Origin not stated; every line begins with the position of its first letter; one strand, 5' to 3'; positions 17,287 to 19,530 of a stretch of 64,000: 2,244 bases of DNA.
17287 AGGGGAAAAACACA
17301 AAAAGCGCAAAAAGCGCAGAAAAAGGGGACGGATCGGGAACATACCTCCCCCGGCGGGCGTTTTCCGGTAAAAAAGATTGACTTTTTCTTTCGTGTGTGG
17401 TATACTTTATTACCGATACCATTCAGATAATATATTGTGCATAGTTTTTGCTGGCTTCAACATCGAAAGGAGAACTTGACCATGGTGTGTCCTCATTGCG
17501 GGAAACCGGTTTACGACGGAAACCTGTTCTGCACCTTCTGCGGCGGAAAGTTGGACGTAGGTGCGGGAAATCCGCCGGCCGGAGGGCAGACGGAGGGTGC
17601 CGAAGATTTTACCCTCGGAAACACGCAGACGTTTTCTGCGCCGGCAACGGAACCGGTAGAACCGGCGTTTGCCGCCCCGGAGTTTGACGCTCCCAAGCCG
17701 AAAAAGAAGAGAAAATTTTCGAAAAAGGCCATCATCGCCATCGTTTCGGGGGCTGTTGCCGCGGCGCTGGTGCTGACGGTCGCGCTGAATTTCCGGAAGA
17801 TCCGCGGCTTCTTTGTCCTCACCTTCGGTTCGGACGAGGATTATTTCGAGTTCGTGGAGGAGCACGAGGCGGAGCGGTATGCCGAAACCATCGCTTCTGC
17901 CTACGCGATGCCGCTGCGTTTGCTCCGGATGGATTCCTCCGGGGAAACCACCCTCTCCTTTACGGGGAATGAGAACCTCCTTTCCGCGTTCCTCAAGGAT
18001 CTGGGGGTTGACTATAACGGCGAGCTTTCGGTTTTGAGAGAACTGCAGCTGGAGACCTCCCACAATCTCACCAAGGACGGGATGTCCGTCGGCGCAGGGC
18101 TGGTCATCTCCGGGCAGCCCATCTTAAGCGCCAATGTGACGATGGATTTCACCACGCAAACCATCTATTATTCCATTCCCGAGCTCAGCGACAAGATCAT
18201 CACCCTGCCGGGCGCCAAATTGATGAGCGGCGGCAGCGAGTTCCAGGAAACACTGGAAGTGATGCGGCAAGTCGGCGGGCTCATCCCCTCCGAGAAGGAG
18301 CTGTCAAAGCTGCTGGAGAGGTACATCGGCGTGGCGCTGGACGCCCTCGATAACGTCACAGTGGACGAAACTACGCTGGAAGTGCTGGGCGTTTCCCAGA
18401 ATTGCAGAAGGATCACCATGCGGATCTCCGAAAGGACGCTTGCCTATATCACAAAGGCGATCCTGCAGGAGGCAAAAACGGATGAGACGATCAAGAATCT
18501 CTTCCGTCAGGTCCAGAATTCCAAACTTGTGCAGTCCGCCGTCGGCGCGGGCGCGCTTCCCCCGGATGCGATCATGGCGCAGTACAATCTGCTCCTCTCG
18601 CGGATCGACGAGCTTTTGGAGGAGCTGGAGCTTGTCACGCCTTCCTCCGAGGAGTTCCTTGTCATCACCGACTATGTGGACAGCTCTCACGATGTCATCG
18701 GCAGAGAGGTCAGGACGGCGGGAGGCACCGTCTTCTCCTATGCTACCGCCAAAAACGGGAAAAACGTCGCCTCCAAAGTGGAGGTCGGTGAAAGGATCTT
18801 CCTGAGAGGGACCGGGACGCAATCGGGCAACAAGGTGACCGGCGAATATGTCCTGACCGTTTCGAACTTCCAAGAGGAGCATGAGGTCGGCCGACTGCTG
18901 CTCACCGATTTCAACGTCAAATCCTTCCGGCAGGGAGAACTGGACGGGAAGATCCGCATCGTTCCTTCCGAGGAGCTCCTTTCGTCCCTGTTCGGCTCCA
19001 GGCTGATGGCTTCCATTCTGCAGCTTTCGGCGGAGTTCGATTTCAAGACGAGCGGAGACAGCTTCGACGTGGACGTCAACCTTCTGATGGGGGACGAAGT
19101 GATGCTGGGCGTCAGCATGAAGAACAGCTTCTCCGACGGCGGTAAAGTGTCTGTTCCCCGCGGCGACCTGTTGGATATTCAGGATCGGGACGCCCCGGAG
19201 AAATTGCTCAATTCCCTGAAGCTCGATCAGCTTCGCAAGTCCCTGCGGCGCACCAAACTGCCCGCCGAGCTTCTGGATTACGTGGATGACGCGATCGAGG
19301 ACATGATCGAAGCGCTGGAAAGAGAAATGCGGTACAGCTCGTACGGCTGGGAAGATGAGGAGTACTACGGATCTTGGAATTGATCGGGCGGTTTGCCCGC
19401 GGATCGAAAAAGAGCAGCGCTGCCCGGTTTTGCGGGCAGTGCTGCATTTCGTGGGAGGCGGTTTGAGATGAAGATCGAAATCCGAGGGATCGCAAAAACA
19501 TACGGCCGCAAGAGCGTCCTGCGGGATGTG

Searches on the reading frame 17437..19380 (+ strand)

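Call 79: search_protein_families(library=pfam, proteins=[window:17437-19380:+], max_evalue=0.001)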
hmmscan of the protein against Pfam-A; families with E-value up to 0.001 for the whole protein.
window:17437-19380:+ (648 aa): 3 families
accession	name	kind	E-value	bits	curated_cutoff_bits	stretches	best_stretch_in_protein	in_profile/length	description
PF13240.11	Zn_Ribbon_1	-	3.3e-06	27.1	25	1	18-38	2-22/23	zinc-ribbon domain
PF13248.11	Zn_ribbon_3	-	4.3e-05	23.3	27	1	17-39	4-26/26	zinc-ribbon domain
PF24460.1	DUF7575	-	0.00056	19.7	28.5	0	16-40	4-28/28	Domain of unknown function (DUF7575)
